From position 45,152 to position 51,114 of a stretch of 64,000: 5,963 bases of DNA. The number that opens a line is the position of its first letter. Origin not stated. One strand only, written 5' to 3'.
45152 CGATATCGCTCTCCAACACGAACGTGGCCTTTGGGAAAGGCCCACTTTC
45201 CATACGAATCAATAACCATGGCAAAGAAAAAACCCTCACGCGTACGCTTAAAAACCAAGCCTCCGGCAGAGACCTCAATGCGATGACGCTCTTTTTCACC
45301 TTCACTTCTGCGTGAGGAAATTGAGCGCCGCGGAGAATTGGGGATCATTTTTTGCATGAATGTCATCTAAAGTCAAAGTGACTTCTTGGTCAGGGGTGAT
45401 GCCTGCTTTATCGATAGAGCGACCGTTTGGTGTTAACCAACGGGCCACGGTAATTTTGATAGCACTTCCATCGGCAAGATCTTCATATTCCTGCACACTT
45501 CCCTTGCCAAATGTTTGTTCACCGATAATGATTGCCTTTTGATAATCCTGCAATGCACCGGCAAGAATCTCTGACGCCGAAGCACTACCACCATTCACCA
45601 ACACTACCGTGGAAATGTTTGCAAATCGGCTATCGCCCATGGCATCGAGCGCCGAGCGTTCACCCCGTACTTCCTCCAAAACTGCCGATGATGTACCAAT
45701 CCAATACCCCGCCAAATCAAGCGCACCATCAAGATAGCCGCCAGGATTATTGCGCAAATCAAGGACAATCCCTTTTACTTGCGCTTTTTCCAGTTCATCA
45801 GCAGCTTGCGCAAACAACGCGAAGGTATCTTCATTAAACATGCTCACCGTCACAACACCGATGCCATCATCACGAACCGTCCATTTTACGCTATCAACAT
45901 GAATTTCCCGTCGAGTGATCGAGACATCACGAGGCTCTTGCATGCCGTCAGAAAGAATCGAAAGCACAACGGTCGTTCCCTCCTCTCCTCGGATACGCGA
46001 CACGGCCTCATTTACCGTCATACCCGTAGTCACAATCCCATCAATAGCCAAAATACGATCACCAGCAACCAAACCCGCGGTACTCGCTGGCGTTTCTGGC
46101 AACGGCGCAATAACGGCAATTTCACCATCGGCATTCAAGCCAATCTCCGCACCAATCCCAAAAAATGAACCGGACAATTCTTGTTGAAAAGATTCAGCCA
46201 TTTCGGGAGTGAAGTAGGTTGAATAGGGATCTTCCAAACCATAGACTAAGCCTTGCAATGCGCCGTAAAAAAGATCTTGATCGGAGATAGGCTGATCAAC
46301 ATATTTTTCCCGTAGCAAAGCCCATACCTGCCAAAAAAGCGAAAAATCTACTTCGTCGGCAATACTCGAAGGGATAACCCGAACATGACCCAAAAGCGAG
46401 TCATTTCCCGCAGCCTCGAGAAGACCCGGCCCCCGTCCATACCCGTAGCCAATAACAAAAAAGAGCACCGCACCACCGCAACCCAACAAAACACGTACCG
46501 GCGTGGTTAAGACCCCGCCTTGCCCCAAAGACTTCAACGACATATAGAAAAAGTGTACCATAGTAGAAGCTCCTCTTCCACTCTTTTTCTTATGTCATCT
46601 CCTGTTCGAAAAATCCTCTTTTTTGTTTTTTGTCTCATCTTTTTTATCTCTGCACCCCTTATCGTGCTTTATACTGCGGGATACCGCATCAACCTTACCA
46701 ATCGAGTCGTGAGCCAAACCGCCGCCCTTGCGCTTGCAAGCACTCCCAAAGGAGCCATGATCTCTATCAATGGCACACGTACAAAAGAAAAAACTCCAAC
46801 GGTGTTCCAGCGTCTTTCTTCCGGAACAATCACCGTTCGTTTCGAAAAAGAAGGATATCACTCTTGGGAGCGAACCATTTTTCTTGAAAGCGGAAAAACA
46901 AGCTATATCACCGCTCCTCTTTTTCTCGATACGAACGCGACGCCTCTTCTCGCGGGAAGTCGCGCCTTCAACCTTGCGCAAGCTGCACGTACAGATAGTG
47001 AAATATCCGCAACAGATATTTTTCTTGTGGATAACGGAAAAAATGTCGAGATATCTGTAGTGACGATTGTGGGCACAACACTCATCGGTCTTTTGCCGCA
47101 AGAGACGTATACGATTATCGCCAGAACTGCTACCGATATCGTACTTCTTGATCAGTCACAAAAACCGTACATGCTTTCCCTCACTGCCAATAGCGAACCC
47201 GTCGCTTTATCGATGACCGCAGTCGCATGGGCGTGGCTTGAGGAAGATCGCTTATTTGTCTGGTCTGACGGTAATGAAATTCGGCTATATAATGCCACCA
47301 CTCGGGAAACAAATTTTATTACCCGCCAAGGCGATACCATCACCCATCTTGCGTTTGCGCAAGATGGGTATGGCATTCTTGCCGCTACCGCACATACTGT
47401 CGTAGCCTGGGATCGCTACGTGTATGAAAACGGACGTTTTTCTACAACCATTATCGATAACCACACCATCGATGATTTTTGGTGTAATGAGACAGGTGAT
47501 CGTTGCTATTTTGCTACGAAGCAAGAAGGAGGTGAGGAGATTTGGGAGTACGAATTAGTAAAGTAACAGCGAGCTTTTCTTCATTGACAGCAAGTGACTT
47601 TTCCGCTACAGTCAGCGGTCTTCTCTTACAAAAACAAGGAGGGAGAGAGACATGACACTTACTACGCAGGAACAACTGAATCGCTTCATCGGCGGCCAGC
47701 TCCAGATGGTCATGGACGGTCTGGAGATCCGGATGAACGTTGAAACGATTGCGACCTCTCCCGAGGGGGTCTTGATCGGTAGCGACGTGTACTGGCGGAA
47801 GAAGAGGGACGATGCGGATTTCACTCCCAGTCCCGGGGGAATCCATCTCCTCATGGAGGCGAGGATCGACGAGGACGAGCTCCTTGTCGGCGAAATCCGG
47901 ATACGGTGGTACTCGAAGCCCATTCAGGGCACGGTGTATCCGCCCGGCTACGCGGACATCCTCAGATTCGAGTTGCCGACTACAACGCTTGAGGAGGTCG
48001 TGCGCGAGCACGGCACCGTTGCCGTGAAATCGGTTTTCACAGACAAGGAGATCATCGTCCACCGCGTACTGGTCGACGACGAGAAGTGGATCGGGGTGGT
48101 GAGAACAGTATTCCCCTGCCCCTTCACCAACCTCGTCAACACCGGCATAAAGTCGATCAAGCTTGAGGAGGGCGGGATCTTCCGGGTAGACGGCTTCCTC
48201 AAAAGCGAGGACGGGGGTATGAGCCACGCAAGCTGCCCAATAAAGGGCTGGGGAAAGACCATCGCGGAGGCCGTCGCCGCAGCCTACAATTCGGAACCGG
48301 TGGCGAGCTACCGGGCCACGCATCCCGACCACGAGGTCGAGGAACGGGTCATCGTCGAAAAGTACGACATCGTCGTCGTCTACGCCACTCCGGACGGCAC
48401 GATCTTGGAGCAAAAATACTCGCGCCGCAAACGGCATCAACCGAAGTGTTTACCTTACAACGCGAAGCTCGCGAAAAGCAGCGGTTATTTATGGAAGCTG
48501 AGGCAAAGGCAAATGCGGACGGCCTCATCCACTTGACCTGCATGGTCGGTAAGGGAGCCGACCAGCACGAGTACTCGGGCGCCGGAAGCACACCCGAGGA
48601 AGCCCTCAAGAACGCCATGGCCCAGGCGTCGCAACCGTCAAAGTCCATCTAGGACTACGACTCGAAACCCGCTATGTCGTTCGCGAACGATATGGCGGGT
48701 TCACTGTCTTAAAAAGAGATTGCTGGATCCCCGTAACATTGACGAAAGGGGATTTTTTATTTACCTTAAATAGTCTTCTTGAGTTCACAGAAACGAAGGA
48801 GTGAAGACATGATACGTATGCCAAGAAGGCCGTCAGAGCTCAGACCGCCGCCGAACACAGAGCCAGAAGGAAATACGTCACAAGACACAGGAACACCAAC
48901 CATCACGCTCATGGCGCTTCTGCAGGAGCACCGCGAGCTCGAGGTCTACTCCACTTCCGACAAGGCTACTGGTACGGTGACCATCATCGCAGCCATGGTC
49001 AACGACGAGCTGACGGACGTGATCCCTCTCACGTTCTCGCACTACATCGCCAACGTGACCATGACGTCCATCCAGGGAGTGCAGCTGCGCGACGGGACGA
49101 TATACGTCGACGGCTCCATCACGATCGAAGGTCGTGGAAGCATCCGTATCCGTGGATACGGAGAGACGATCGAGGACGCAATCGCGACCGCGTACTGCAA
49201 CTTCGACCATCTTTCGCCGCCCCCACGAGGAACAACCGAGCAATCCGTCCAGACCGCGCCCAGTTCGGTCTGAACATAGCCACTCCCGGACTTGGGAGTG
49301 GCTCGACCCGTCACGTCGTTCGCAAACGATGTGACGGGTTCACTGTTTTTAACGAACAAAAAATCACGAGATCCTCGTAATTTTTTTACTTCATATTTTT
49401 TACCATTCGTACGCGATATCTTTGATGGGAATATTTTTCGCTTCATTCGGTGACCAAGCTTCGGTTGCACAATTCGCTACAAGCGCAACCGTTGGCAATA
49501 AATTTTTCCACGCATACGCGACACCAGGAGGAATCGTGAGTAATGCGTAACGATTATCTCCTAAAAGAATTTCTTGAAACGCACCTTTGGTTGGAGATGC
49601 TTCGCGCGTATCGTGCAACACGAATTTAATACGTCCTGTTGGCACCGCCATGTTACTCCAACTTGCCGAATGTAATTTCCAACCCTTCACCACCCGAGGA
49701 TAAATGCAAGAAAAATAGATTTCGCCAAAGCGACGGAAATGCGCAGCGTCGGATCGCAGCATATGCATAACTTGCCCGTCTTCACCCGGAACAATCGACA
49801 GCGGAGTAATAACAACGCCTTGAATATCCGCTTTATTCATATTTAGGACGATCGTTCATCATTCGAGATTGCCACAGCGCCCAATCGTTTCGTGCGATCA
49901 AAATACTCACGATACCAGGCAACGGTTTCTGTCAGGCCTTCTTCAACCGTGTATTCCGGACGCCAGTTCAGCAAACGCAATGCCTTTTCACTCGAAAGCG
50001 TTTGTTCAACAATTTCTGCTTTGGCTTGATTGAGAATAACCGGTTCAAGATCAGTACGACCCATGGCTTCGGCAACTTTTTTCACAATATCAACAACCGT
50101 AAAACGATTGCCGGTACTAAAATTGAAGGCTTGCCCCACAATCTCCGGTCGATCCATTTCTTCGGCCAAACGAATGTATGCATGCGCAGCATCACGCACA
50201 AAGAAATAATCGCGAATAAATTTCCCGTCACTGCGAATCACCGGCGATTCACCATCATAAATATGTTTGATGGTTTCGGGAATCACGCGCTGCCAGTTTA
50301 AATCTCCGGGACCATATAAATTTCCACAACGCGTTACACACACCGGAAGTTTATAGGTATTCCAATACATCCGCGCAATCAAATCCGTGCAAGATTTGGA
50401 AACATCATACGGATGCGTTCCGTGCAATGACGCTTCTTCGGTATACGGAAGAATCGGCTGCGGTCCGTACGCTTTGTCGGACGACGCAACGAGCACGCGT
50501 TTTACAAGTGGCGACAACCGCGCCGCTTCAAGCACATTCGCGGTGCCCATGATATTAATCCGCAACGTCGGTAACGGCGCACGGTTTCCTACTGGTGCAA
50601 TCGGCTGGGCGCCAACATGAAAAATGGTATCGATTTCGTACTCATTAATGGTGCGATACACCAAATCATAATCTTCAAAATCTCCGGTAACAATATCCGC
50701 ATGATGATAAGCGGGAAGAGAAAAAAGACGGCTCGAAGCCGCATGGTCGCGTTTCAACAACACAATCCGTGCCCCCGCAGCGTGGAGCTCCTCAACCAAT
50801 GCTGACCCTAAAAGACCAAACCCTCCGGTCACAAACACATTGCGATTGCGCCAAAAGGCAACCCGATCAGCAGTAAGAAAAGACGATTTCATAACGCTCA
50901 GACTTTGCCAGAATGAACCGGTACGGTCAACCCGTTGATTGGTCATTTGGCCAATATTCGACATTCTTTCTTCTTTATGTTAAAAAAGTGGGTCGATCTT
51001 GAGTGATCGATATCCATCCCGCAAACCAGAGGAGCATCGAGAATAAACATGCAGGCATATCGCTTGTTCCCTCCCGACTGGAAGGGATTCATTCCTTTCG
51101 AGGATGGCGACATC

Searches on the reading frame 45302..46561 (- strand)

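Call 40: search_protein_families(library=pfam, proteins=[window:45302-46561:-], max_evalue=0.001)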
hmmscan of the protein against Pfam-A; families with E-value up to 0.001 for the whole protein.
window:45302-46561:- (419 aa): 6 families
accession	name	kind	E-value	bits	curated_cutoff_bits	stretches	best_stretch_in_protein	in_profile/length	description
PF03572.23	Peptidase_S41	-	2.4e-48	164.3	24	1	234-394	2-165/165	Peptidase family S41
PF17820.7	PDZ_6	-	2.5e-10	40.4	27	1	152-202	4-52/54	PDZ domain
PF00595.29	PDZ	-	8.4e-09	36.1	23.2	1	135-202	11-80/81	PDZ domain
PF22694.1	CtpB_N-like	-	1.3e-07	32.5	27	1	73-118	38-82/85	Activating protease CtpB N-terminal domain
PF13180.12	PDZ_2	-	1.1e-06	29.2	27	1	144-213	10-78/80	PDZ domain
PF00156.33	Pribosyltran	-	0.00072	19.3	26.3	0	154-215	76-135/158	Phosphoribosyl transferase domain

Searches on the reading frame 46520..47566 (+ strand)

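Call 48: search_protein_families(library=pfam, proteins=[window:46520-47566:+], max_evalue=0.001)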
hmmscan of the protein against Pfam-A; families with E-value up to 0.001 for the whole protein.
window:46520-47566:+ (348 aa): 2 families
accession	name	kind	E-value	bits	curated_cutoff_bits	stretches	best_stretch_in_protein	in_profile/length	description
PF08308.17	PEGA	-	1.1e-09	38.5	20.8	1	70-132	4-65/71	PEGA domain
PF25174.1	Beta-prop_THOC3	-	0.0004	19.9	305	0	231-345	48-159/272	THOC3 beta-propeller domain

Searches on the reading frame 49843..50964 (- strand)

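Call 40: search_protein_families(library=pfam, proteins=[window:49843-50964:-], max_evalue=0.001)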
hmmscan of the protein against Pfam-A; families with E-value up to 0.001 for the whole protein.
window:49843-50964:- (373 aa): 8 families
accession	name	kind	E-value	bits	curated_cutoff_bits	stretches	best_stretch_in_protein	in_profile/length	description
PF01370.27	Epimerase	-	2.8e-47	161.6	20.9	1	43-274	1-235/240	NAD dependent epimerase/dehydratase family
PF16363.11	GDP_Man_Dehyd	-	3.2e-47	162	27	1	44-347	1-332/332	GDP-mannose 4,6 dehydratase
PF02719.21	Polysacc_synt_2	-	8e-19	68.4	20.2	1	43-306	1-252/293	Polysaccharide biosynthesis protein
PF01073.25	3Beta_HSD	-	2.4e-13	50.2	22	1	45-285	2-251/280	3-beta hydroxysteroid dehydrogenase/isomerase family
PF07993.18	NAD_binding_4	-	3.3e-08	33.4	20.1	1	45-226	1-220/258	Male sterility protein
PF04321.23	RmlD_sub_bind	-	2.7e-06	27.1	27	1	42-309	2-241/287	RmlD substrate binding domain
PF13460.12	NAD_binding_10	-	9.2e-05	22.8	27.2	1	47-170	1-108/184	NAD(P)H-binding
PF00106.31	adh_short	-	0.00095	19.1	26.6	0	42-108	2-70/195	short chain dehydrogenase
